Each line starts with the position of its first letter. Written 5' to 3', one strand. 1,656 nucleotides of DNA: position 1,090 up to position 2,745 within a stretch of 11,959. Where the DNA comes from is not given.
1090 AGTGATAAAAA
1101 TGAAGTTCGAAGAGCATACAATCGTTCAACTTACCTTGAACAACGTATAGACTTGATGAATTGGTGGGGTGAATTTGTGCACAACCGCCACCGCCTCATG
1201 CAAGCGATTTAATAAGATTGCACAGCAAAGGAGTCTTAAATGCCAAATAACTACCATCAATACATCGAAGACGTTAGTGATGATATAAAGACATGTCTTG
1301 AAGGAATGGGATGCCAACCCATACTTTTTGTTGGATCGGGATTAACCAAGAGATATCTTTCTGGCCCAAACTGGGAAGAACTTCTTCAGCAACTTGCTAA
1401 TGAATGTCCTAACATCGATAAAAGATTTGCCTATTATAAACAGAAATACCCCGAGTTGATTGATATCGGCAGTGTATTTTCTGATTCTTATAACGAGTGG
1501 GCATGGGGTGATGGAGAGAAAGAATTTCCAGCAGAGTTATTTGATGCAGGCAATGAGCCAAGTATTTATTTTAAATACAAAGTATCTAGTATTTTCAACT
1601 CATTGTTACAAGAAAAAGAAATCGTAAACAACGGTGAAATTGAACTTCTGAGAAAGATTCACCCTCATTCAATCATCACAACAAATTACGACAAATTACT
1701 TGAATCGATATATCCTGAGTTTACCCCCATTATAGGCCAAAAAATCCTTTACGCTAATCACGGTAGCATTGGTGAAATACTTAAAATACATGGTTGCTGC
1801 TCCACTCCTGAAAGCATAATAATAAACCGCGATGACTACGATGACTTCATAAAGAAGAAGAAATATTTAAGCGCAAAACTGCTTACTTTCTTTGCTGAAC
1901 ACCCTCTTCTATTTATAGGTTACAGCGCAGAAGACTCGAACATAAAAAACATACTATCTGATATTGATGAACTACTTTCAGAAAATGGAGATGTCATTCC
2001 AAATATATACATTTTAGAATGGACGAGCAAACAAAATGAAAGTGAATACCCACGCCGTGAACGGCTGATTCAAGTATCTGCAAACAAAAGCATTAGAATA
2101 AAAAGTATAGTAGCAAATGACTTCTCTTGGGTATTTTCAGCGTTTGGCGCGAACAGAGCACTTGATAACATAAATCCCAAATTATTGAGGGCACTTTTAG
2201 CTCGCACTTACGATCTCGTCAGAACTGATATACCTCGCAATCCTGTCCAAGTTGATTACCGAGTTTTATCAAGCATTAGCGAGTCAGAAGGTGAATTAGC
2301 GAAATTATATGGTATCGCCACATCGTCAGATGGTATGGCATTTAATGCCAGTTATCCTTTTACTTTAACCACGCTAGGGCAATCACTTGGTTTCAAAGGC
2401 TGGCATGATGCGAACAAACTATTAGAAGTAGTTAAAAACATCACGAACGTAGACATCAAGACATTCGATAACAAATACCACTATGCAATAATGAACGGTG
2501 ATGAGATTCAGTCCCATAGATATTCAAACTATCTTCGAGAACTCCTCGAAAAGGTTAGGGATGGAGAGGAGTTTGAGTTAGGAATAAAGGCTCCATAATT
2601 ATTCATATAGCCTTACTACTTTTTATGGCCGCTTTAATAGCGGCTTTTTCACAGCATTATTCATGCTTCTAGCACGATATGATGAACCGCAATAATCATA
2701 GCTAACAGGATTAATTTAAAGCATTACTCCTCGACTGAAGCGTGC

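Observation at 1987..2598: C-terminal ~200 aa of the SIR2-like protein has no recognisable domain; putative sensor module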

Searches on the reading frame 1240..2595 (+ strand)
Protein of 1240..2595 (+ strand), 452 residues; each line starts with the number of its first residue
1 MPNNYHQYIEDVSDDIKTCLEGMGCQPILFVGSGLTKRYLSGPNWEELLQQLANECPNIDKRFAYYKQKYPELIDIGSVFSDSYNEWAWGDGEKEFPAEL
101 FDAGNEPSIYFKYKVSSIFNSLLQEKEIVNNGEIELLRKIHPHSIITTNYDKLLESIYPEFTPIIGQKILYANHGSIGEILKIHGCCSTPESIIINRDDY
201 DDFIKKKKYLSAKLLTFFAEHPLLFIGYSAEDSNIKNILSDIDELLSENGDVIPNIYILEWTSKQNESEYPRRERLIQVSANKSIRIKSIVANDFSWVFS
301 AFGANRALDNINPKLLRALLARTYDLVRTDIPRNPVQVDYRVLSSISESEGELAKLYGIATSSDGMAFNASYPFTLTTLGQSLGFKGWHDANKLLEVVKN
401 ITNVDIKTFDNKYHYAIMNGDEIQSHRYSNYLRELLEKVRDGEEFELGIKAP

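Call 3: search_protein_families(library=pfam, proteins=[window:1240-2595:+], max_evalue=1)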
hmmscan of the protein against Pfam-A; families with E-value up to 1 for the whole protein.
window:1240-2595:+ (452 aa): 1 family
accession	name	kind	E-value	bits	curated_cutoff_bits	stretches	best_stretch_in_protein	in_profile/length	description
PF13289.12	SIR2_2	-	4.3e-27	95.4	24.5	1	144-266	2-125/141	SIR2-like domain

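Call 4: search_protein_families(library=padloc, proteins=[window:1240-2595:+], max_evalue=1)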
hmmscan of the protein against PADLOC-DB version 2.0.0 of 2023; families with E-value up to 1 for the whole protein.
window:1240-2595:+ (452 aa): 12 families
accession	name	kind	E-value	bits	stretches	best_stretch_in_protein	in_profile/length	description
PDLC04968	PDC-S25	-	2.1e-84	282.4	1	12-376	10-358/517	-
PDLC04967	PDC-S25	-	2.1e-33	114.1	1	27-301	14-307/528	-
PDLC00407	ThsA1|ThsA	-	1.2e-20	71.6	1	118-251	81-217/478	STALD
PDLC00409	ThsA1|ThsA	-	2.8e-17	60.9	1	117-250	81-217/242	STALD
PDLC03856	LmuA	-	4.3e-13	47.2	1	137-246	110-221/433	-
PDLC04166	Dsr1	-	1.1e-05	21.4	1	121-235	100-213/1227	-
PDLC02419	Aga_SIR2-PNTD1-PNTD2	-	0.00014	18.7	1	203-298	186-275/558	Class I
PDLC00412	ThsA1|ThsA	-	0.00022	18.5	1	221-291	21-96/314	STALD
PDLC02184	Dsr2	-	0.0018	14.3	1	145-258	121-238/1222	-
PDLC02401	Aga_SIR2-PNTD1-PNTD2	-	0.002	15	1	201-300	157-250/524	Class I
PDLC04087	SIR2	-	0.0091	12.9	1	118-155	105-145/343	-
PDLC04082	SIR2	-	0.0095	12.9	1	140-155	126-141/345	-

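Call 5: search_protein_families(library=ncbifam, proteins=[window:1240-2595:+], max_evalue=1)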
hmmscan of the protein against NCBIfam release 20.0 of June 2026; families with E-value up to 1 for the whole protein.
window:1240-2595:+ (452 aa): 1 family
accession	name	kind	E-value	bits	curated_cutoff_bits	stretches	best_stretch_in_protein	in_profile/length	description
NF041819.1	Dsr2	equivalog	0.0059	14.6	1400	1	145-235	116-209/1215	anti-phage defense-associated sirtuin Dsr2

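Call 6: search_solved_structures(query=window:1240-2595:+, max_evalue=10, show_alignments=2)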
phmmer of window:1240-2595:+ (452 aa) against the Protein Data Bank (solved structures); distinct sequences matched with E-value up to 10: 15.
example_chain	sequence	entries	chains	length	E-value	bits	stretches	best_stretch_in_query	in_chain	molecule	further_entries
7uxt_B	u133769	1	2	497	1.5e-10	43.7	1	135-280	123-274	USG protein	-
8wkt_A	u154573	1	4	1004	5.3e-09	38.7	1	82-246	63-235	SIR2-like domain-containing protein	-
8k98_C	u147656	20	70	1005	5.3e-09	38.7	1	82-246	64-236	a protein | SIR2-like domain-containing protein | SIR2 family protein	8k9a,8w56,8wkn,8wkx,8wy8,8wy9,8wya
8wks_A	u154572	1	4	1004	1.2e-07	34.2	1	82-246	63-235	SIR2-like domain-containing protein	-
8wyb_A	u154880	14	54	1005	1.2e-07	34.2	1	82-246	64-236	SIR2-like domain-containing protein | DSR2 H171A | DSR2(H171A)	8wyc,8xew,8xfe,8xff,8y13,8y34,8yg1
6lhx_A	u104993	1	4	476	2.5e-07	33.1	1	131-300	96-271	ThsA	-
8wfn_A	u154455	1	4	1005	1.5e-06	30.5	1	82-246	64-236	SIR2-like domain-containing protein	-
8zsf_D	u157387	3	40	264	2.9e-06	29.6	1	135-249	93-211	Sir2 family NAD-dependent protein deacetylase | KomC, SIR2 domain protein, NADase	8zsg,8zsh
8bto_A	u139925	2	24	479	3e-06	29.6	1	131-300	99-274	NAD(+) hydrolase ThsA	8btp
9xvc_H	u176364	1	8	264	2.6e-05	26.5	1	135-249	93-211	KomC(H146N), a SIR2-domain NADase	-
8zsi_E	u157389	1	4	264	6e-05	25.3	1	135-249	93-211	Sir2 family NAD-dependent protein deacetylase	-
8wc0_A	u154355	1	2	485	0.00015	24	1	136-242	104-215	NAD(+) hydrolase ThsA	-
9v0g_E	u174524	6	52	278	0.00017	23.8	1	135-246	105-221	NAD-dependent protein deacetylase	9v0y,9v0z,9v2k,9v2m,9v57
9v12_i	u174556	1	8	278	0.045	15.8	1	137-246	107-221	NAD-dependent protein deacetylase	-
2z72_A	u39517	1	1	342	0.78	11.7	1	81-190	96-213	Protein-tyrosine-phosphatase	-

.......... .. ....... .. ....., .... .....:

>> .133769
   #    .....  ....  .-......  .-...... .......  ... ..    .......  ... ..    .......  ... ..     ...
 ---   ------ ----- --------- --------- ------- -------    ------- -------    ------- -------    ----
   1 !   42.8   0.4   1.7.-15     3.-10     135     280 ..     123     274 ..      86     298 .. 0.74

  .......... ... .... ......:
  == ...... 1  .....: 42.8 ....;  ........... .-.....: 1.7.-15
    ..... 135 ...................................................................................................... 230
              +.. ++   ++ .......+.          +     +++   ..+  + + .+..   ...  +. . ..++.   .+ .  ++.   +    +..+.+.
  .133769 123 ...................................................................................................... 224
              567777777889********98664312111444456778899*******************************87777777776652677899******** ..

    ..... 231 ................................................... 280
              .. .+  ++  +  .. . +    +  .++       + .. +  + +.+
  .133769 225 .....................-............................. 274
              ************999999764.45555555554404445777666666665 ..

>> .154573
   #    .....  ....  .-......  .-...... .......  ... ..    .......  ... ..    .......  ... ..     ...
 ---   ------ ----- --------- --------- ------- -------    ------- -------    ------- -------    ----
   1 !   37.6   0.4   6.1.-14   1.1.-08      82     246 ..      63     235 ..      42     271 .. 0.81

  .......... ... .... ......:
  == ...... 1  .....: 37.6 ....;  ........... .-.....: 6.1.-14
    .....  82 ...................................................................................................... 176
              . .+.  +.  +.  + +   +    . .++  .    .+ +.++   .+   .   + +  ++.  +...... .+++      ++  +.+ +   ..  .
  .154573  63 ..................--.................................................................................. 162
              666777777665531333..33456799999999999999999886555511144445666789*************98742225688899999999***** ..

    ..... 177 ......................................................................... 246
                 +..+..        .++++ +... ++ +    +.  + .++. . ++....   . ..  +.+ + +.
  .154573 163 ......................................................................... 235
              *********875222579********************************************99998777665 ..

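Call 7: find_homologous_proteins(query=window:1240-2595:+, max_evalue=0.001)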
Query window:1240-2595:+ (452 aa): 1754 proteins with E <= 0.001 among 8000 candidates; the best 120 are listed.
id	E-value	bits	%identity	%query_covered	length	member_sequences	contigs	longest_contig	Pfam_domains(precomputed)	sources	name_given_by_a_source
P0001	1.5e-296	1001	96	100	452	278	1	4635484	PF13289.13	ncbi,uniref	ncbi:SIR2 family protein [Enterobacter kobei]|uniref:SIR2 family protein n=1 Tax=Enterobacter kobei 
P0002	1.8e-295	998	96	100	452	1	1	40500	PF13289.13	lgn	-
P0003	3.3e-295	997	96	100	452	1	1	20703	PF13289.13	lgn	-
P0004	3.4e-295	997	96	100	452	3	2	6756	PF13289.13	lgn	-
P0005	1.7e-293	991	98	98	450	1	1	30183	PF13289.13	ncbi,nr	ncbi:SIR2 family protein [Escherichia albertii]|nr:SIR2 family protein [Escherichia albertii]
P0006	4.0e-289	977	93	100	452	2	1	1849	PF13289.13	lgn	-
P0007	1.3e-285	965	91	100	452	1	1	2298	PF13289.13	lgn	-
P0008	1.5e-285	965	91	100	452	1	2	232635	PF13289.13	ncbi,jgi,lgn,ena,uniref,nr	ncbi:SIR2 family protein [Ewingella americana]|uniref:Uncharacterized protein n=1 Tax=Ewingella amer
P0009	1.3e-284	962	91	100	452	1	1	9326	PF13289.13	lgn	-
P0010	7.9e-284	959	91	100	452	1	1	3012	PF13289.13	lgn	-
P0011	1.3e-282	955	91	100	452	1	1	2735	PF13289.13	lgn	-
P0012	2.1e-279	945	95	95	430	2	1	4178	PF13289.13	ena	-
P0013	1.6e-277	939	95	95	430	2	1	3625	PF13289.13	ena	-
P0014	9.9e-272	920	87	100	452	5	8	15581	PF13289.13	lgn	-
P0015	2.7e-270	915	87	100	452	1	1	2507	PF13289.13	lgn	-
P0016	1.3e-268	909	98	90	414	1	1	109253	PF13289.13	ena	-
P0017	2.3e-267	905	90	95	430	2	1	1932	PF13289.13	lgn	-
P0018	4.7e-262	888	96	89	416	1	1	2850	PF13289.13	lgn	-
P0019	3.8e-261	885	83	100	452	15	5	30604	PF13289.13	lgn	-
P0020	1.1e-258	877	82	100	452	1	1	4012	PF13289.13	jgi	-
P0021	1.3e-256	870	82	100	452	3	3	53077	PF13289.13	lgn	-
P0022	3.8e-254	862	81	100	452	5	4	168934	PF13289.13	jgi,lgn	jgi:hypothetical protein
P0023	5.7e-242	821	79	100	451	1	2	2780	PF13289.13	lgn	-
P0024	1.0e-241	821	96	83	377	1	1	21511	PF13289.13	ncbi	ncbi:TPA: SIR2 family protein, partial [Salmonella enterica subsp. enterica serovar Birkenhead]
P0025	2.4e-240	816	96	83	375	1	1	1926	PF13289.13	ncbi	ncbi:TPA: SIR2 family protein, partial [Salmonella enterica subsp. enterica serovar Birkenhead]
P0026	7.8e-240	814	96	83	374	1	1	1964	PF13289.13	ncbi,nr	ncbi:SIR2 family protein, partial [Salmonella enterica subsp. enterica serovar Worthington]|nr:SIR2 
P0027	1.8e-233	793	75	99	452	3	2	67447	PF13289.13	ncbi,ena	-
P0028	4.7e-232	789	73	100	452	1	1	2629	PF13289.13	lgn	-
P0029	6.7e-232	788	74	100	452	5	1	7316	PF13289.13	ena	-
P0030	8.4e-229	778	73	99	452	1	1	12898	PF13289.13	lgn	-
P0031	2.4e-227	773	72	100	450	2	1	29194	PF13289.13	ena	-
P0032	3.6e-226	769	73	100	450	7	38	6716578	PF13289.13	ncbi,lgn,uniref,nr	ncbi:SIR2 family protein [Pseudomonas aeruginosa]|uniref:SIR2 family protein n=3 Tax=Pseudomonas aer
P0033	8.8e-226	768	96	79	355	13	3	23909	PF13289.13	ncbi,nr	ncbi:SIR2 family protein, partial [Salmonella enterica]|nr:SIR2 family protein [Salmonella enterica 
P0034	1.5e-223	761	71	99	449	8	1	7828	PF13289.13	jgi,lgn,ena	-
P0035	3.7e-223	759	72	100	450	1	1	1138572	PF13289.13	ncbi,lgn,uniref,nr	ncbi:SIR2 family protein [Pseudomonas sp. PDM22]|uniref:SIR2 family protein n=1 Tax=Pseudomonas sp. 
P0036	4.3e-223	759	71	100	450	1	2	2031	PF13289.13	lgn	-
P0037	5.8e-223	759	72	99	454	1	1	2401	PF13289.13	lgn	-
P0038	6.4e-223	759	71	99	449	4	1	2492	PF13289.13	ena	-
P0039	1.5e-222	757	71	99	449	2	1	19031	PF13289.13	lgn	-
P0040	8.1e-222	755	71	100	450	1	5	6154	PF13289.13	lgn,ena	-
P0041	8.4e-222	755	70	99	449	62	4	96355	PF13289.13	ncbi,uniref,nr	ncbi:SIR2 family protein [Pseudomonas viridiflava]|uniref:SIR2 family protein n=1 Tax=Pseudomonas vi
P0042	1.0e-220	751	70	99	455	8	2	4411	PF13289.13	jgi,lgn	jgi:hypothetical protein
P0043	4.1e-220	749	69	99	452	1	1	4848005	PF13289.13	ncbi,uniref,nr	ncbi:SIR2 family protein [Pseudomonas coleopterorum]|uniref:SIR2 family protein n=1 Tax=Pseudomonas 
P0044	7.0e-219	745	70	99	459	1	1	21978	PF13289.13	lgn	-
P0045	3.1e-218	743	75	93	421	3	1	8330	PF13289.13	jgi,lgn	jgi:hypothetical protein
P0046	5.2e-218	742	69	100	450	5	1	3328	PF13289.13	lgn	-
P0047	5.5e-218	742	69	99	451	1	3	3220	PF13289.13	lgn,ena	-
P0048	2.5e-217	740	70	99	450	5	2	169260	PF13289.13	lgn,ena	-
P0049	8.2e-216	735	69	100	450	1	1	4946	PF13289.13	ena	-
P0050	4.4e-214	730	70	99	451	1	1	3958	PF13289.13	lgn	-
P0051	2.0e-208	711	68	98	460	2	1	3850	PF13289.13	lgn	-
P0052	3.1e-208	710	66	98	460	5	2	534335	PF13289.13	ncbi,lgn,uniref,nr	ncbi:SIR2 family protein [Pseudomonas putida]|uniref:SIR2 family protein n=1 Tax=Pseudomonas putida 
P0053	4.0e-208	710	66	98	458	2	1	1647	PF13289.13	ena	-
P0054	5.2e-208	709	65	98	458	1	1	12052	PF13289.13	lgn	-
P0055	3.0e-207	707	65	98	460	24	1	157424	PF13289.13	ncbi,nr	ncbi:SIR2 family protein [Pseudomonas alliivorans]|nr:SIR2 family protein [Pseudomonas alliivorans]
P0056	4.7e-207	706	65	100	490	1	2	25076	PF13289.13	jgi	jgi:hypothetical protein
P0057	5.6e-207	706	66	98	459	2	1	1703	PF13289.13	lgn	-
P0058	3.9e-206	703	65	98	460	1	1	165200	PF13289.13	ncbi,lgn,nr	ncbi:SIR2 family protein [Pseudomonas alliivorans]|nr:SIR2 family protein [Pseudomonas alliivorans] 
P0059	4.4e-206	703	65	100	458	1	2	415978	PF13289.13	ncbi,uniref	ncbi:SIR2 family protein [Pseudomonas protegens]|uniref:SIR2 family NAD-dependent protein deacylase 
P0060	1.8e-205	701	66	98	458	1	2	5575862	PF13289.13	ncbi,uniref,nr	ncbi:SIR2 family protein [Pseudomonas sp. MH10]|uniref:SIR2 family protein n=1 Tax=Pseudomonas sp. M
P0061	1.8e-205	701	64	98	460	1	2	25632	PF13289.13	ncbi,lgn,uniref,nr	ncbi:SIR2 family protein [Pseudomonas sp. JV245A]|uniref:SIR2 family protein n=1 Tax=Pseudomonas sp.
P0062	2.1e-205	701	65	98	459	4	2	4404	PF13289.13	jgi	-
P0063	2.5e-205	701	64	98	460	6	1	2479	PF13289.13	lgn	-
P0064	1.0e-204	699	66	98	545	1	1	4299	PF13289.13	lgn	-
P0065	1.2e-204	698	66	98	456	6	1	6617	PF13289.13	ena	-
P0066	1.2e-204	698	65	98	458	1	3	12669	PF13289.13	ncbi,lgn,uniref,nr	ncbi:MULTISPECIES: SIR2 family NAD-dependent protein deacylase [Pseudomonas]|uniref:SIR2-like domain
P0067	1.4e-204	698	66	98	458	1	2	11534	PF13289.13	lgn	-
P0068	2.4e-204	697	64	98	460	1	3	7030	PF13289.13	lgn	-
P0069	6.0e-204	696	66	98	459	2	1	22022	PF13289.13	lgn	-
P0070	7.4e-204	696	65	98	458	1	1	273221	PF13289.13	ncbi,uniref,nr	ncbi:SIR2 family protein [Pseudomonas sp. v388]|uniref:SIR2 family protein n=1 Tax=Pseudomonas sp. v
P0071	7.4e-204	696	66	98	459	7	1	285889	PF13289.13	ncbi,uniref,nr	ncbi:SIR2 family protein [Pseudomonas koreensis]|uniref:SIR2-like n=1 Tax=Pseudomonas koreensis TaxI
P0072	1.0e-203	695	65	98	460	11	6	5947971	PF13289.13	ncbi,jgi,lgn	ncbi:SIR2 family protein [Pseudomonas putida]|jgi:hypothetical protein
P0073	1.0e-203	695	64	98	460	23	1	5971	PF13289.13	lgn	-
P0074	1.1e-203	695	65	99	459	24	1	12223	PF13289.13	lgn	-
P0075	2.3e-202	691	63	100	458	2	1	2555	PF13289.13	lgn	-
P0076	1.2e-200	685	65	98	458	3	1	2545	PF13289.13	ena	-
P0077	1.9e-199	681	64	99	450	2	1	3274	PF13289.13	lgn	-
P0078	1.8e-198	678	65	99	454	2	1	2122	PF13289.13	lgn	-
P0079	2.2e-198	678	68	94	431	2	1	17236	PF13289.13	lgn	-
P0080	1.4e-197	675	65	99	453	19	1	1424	PF13289.13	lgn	-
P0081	2.0e-195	668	59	100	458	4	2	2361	PF13289.13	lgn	-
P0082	1.4e-192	659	70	89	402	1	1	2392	PF13289.13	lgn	-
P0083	1.1e-190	652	99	64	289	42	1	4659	PF13289.13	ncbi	-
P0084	3.7e-187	641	61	99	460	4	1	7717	PF13289.13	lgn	-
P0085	4.0e-180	618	90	65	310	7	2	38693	PF13289.13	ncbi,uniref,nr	ncbi:SIR2 family protein [Pectobacterium versatile]|uniref:SIR2 family protein n=1 Tax=Pectobacteriu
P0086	5.0e-177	607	58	99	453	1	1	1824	PF13289.13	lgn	-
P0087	2.1e-175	602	57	99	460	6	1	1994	PF13289.13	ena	-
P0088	2.4e-175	602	57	99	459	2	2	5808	PF13289.13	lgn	-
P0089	5.9e-173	594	58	99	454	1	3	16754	PF13289.13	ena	-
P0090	1.0e-172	593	59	99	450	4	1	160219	PF13289.13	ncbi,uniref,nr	ncbi:SIR2 family protein [Xenorhabdus sp. KJ12.1]|uniref:SIR2 family protein n=1 Tax=Xenorhabdus sp.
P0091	3.4e-172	591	68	81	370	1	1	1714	PF13289.13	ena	-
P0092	1.1e-171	590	57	99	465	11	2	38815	PF13289.13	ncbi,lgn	-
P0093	1.5e-170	586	56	99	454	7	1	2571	PF13289.13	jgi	-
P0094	1.9e-170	586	55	98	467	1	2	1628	PF13289.13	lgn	-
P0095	5.9e-170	584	56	99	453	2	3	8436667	PF13289.13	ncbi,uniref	ncbi:SIR2 family protein [Cohnella cellulosilytica]|uniref:SIR2 family protein n=1 Tax=Cohnella cell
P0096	6.9e-170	584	55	99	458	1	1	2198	PF13289.13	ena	-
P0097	1.4e-169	583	57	99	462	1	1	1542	PF13289.13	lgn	-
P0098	1.6e-169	583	58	99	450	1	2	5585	PF13289.13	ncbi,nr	ncbi:SIR2 family protein [Xenorhabdus bovienii]|nr:SIR2 family protein [Xenorhabdus bovienii] MDE958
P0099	1.7e-169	583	58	99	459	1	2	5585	PF13289.13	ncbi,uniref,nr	ncbi:SIR2 family NAD-dependent protein deacylase [Xenorhabdus bovienii]|uniref:SIR2 family NAD-depen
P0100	3.6e-168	578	54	99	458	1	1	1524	PF13289.13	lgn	-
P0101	8.4e-168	577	56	97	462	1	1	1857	PF13289.13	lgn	-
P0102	4.3e-167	575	56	99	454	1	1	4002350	PF13289.13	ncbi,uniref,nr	ncbi:SIR2 family protein [Thioalkalivibrio nitratireducens]|uniref:SIR2 family protein n=1 Tax=Thioa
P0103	4.6e-167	575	55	99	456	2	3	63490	PF13289.13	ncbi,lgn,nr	nr:MAG: SIR2 family protein [Candidatus Methanoperedens sp.]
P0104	1.2e-166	573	56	99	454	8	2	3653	PF13289.13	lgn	-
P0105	2.0e-166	572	56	99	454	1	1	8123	PF13289.13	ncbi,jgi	-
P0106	1.6e-165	569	56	99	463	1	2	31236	PF13289.13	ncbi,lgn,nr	ncbi:MAG: SIR2 family protein [Firmicutes bacterium]|nr:SIR2 family protein [Bacillota bacterium]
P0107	1.7e-165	569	53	99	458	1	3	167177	PF13289.13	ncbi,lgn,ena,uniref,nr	ncbi:SIR2 family protein [Tatumella ptyseos]|uniref:SIR2 family protein n=1 Tax=Tatumella ptyseos Ta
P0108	1.7e-165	569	54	99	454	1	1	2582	PF13289.13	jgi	jgi:hypothetical protein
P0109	2.9e-165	569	55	99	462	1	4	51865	PF13289.13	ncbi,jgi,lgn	-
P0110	3.5e-165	568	54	99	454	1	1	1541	PF13289.13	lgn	-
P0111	5.7e-165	568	55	99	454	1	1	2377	PF13289.13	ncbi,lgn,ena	-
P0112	2.6e-164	565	55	99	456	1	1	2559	PF13289.13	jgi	jgi:hypothetical protein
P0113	6.7e-164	564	55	99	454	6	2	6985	PF13289.13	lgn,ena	-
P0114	7.4e-164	564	54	99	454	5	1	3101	PF13289.13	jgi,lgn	-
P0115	5.8e-163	561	54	99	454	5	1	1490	PF13289.13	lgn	-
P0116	7.0e-163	561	54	98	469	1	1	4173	PF13289.13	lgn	-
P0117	1.3e-162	560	53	99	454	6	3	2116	PF13289.13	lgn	-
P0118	2.3e-162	559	54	99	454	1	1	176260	PF13289.13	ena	-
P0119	2.4e-162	559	54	99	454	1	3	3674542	PF13289.13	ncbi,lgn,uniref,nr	ncbi:SIR2 family protein [Vibrio mangrovi]|uniref:SIR2 family protein n=1 Tax=Vibrio mangrovi TaxID=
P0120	4.3e-162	558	52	99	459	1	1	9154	PF13289.13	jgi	-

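Call 21: predict_structure(alignment_id=A1)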
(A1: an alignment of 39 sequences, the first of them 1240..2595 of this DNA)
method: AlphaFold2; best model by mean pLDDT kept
length: 452 residues; sequences in the alignment: 39
mean_pLDDT: 77.6   pTM: 0.63
mean pLDDT of the five models: 77.6, 73.9, 72.8, 70.6, 68.2
residues with pLDDT >= 90: 135; 70-90: 196; 50-70: 61; < 50: 60
segments of 3 or more residues with pLDDT < 50: 247-252, 312-363
pLDDT, mean of each block of 10 residues (from residue 1): 83 89 82 89 89 92 91 91 95 93 91 94 73 90 86 90 77 64 87 87 69 61 87 77 54 75 85 84 82 92 70 44 33 35 45 42 53 85 88 91 83 75 79 91 82 57
secondary structure, 60 per line:
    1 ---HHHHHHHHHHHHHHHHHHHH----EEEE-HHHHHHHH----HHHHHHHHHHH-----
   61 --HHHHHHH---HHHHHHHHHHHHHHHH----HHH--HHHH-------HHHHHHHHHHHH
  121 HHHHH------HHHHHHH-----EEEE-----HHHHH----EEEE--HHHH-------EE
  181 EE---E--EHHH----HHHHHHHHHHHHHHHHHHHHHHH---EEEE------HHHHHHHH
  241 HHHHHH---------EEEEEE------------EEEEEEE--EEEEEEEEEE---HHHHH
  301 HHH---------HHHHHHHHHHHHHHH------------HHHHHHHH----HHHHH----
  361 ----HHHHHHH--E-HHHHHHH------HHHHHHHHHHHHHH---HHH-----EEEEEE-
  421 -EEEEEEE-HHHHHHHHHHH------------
elements in order: H4-23 E28-31 H33-40 H45-55 H63-69 H73-88 H98-101 H109-125 H132-138 E144-147 H153-157 E162-165 H168-171 E179-182 H197-219 E223-226 H233-246 E256-261 E274-280 E283-292 H296-303 H313-327 H340-347 H352-356 H365-371 H376-382 H389-402 E414-419 E422-428 H430-440
